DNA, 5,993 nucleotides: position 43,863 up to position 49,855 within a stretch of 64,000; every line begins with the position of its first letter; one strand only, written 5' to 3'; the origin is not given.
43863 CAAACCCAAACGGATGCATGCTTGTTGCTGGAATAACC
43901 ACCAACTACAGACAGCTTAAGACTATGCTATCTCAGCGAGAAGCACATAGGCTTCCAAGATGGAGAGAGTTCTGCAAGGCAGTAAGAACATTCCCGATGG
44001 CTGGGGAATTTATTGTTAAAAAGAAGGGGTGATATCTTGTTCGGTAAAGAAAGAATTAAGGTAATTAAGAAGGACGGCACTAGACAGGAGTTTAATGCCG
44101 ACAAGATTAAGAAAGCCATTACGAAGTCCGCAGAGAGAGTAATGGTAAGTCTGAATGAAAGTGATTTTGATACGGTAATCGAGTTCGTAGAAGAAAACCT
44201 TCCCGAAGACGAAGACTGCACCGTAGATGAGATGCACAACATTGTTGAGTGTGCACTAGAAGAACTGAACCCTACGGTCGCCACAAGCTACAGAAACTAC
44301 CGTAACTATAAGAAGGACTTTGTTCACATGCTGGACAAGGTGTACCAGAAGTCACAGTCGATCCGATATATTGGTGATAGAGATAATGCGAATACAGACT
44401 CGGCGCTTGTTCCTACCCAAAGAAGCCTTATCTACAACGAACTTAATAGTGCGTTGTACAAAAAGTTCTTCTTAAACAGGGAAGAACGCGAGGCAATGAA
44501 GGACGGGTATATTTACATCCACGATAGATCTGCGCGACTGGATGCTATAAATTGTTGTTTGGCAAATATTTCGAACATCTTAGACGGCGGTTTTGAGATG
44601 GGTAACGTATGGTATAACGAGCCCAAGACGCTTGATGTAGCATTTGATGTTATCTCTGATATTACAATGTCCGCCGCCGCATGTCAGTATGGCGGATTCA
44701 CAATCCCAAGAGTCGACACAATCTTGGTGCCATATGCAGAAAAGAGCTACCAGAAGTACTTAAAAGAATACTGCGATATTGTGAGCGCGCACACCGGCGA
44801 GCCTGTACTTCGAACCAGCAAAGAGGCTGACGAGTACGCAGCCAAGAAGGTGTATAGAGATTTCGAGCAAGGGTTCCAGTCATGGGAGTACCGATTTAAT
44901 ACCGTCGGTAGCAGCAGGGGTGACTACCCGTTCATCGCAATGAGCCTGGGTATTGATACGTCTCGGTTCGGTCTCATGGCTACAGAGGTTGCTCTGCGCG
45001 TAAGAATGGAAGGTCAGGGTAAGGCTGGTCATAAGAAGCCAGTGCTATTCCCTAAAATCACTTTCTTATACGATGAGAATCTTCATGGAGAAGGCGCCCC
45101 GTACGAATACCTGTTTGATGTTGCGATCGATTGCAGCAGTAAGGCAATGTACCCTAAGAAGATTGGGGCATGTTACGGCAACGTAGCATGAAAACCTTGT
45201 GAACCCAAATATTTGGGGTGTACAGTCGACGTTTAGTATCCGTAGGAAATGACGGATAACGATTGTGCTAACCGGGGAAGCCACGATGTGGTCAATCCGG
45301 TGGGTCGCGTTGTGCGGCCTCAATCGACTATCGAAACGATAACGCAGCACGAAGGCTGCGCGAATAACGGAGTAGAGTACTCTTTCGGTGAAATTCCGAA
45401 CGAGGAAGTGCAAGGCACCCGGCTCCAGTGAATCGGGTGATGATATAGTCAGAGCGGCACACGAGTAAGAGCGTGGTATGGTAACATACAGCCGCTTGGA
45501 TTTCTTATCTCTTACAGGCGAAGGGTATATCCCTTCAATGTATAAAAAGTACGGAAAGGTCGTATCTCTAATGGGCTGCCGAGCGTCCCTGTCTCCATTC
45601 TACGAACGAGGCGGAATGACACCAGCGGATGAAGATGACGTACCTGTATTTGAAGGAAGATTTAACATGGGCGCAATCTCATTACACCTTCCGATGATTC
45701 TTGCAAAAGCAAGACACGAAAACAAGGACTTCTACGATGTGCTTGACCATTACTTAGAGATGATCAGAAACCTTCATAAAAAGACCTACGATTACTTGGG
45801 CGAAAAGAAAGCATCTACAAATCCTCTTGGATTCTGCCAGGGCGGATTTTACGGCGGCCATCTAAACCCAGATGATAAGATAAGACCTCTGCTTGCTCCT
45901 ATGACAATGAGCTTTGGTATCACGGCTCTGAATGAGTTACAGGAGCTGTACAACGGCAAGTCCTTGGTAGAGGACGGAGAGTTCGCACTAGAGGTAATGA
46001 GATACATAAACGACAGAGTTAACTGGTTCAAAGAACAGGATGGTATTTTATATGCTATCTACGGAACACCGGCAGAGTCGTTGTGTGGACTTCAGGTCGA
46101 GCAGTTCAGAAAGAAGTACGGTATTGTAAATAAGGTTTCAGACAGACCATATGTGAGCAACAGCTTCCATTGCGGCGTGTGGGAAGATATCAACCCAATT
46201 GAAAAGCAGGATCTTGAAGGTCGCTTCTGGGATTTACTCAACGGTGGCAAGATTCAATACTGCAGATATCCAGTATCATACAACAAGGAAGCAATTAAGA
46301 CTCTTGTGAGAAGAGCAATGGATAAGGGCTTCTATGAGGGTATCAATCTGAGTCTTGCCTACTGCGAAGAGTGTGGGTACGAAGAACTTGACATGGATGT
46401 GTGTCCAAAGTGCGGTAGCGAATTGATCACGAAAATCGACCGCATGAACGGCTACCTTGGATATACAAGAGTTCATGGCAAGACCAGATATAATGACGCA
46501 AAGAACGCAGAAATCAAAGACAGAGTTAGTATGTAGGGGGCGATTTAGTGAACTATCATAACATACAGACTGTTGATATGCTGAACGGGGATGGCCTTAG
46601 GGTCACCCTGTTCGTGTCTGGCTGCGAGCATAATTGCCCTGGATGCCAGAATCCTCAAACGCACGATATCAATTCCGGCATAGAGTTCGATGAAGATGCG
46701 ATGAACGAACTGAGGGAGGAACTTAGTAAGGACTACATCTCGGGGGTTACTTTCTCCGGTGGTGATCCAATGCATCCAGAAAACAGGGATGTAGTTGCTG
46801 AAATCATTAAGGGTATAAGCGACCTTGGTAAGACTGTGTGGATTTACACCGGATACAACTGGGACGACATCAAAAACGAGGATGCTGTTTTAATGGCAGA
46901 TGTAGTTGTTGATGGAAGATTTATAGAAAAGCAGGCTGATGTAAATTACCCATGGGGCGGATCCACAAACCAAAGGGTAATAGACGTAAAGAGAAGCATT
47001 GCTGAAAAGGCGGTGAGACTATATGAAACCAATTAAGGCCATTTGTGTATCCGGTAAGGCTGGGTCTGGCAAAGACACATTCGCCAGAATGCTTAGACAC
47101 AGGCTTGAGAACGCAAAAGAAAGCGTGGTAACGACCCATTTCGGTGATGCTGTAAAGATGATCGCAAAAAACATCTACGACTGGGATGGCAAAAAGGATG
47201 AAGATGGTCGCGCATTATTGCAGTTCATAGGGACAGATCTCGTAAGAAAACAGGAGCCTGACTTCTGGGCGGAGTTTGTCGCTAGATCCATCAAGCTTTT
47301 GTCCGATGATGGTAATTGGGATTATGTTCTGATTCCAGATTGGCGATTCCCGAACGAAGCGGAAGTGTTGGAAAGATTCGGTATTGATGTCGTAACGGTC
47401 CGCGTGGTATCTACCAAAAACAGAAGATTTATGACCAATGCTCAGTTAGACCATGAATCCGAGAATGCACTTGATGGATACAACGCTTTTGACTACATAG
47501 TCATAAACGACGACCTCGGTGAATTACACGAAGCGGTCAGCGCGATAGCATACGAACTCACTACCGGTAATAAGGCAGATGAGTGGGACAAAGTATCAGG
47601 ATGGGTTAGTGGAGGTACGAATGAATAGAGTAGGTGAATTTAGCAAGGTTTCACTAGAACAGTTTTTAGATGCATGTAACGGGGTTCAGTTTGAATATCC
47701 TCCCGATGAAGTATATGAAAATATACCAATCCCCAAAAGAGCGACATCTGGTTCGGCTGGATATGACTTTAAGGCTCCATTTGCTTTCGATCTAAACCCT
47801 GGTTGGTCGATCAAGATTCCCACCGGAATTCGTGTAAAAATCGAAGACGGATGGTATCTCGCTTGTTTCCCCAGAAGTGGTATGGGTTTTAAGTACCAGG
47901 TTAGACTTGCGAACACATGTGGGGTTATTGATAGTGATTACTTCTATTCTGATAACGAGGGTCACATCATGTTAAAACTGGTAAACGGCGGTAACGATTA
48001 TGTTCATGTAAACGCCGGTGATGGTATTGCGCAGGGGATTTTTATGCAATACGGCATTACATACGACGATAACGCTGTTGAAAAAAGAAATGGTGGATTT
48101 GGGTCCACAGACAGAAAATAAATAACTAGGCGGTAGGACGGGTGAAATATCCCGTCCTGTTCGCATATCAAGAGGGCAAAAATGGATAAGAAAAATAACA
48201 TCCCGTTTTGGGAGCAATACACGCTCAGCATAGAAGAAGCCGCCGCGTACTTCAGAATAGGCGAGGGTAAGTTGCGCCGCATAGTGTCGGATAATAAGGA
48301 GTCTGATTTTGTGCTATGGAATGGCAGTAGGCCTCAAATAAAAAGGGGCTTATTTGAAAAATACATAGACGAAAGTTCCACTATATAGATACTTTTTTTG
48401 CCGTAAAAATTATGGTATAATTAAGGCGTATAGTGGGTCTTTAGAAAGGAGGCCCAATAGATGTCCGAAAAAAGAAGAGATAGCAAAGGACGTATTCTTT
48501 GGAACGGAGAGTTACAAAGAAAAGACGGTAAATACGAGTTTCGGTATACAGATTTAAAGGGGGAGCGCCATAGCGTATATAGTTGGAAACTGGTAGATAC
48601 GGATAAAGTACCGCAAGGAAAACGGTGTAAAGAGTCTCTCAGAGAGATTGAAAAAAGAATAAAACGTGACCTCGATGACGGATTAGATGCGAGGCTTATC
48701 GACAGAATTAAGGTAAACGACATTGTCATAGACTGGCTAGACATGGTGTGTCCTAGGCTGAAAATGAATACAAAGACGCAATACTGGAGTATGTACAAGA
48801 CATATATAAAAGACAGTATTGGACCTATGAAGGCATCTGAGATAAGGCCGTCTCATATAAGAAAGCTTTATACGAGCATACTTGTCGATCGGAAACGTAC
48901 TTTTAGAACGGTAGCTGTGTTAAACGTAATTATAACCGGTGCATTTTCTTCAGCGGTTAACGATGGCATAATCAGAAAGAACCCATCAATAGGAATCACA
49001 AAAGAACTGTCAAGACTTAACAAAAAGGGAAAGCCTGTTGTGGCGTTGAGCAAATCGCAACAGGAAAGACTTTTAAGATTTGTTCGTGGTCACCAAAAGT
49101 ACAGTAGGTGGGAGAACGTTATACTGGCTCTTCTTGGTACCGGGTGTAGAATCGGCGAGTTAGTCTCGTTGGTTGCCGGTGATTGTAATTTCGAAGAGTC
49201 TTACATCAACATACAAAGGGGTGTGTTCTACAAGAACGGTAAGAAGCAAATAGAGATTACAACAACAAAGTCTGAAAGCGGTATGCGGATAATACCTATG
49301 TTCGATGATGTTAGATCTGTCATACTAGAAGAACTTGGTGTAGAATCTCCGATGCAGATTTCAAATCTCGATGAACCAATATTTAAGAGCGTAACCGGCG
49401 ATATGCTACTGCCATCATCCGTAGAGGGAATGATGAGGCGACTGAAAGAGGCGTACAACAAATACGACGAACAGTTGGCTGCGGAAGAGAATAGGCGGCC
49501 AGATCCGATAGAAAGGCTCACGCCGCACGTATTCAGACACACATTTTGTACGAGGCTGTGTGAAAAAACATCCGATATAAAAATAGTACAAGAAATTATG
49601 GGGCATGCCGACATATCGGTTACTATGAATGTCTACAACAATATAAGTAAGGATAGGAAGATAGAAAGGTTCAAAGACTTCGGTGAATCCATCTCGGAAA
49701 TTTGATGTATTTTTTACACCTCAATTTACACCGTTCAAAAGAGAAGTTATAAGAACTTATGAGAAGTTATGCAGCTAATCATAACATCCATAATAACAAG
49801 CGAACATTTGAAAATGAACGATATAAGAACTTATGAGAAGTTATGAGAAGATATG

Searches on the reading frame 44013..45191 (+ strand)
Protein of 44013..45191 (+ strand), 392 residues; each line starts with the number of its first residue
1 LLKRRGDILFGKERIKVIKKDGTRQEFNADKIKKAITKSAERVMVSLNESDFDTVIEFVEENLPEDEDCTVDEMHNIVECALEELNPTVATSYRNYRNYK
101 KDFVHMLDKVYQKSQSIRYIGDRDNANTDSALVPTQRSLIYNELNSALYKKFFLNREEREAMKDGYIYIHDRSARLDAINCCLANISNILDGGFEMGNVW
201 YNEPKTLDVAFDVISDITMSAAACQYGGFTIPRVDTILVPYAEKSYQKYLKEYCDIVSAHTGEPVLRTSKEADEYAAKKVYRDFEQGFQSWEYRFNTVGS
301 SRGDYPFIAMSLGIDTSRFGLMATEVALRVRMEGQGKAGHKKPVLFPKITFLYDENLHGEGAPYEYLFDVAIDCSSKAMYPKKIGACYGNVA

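Call 35: search_protein_families(library=phrogs, proteins=[window:44013-45191:+], max_evalue=0.00001)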
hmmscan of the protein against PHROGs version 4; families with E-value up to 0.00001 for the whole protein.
window:44013-45191:+ (392 aa): 1 family
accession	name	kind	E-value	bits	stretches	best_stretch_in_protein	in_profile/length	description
phrog_487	-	moron, auxiliary metabolic gene and host takeover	8.9e-109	365.6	1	14-383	3-372/718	NrdD-like anaerobic ribonucleotide reductase large subunit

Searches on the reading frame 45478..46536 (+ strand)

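Call 35: search_protein_families(library=phrogs, proteins=[window:45478-46536:+], max_evalue=0.00001)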
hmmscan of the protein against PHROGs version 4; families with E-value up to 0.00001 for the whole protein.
window:45478-46536:+ (352 aa): 4 families
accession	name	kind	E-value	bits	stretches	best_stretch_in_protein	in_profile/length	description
phrog_487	-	moron, auxiliary metabolic gene and host takeover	7.7e-106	355.9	1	8-351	371-711/718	NrdD-like anaerobic ribonucleotide reductase large subunit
phrog_4218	-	DNA, RNA and nucleotide metabolism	3.4e-97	326.5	1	29-352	8-332/333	anaerobic ribonucleoside reductase large subunit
phrog_29160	-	DNA, RNA and nucleotide metabolism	5.3e-37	128.4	1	199-350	2-153/158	anaerobic ribonucleoside reductase large subunit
phrog_26446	-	DNA, RNA and nucleotide metabolism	1.8e-36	126.5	2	191-350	226-392/761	anaerobic ribonucleoside reductase large subunit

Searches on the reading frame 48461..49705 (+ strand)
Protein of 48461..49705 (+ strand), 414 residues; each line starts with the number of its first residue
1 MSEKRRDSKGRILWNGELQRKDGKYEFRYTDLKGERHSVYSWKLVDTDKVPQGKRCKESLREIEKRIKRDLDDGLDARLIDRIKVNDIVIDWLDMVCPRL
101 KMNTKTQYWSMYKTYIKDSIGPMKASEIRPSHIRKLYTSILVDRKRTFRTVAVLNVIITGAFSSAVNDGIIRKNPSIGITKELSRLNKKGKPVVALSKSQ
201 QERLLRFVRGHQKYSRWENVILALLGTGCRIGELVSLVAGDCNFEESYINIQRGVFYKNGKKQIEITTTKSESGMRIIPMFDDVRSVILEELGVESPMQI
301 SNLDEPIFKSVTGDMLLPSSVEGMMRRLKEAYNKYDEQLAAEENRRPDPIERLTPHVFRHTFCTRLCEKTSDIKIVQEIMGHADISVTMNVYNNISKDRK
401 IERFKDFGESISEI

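Call 34: search_protein_families(library=phrogs, proteins=[window:48461-49705:+], max_evalue=0.001)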
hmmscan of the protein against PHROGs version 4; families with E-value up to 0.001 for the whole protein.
window:48461-49705:+ (414 aa): 4 families
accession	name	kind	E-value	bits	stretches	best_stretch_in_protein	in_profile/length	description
phrog_1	-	integration and excision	2.6e-56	193.1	1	18-403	117-443/611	integrase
phrog_216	-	integration and excision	6.1e-32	111.9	1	162-408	26-237/301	integrase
phrog_7685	-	integration and excision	1.1e-10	42.5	1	353-403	181-231/240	integrase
phrog_7269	-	integration and excision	3.2e-06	28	1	352-398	27-72/89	integrase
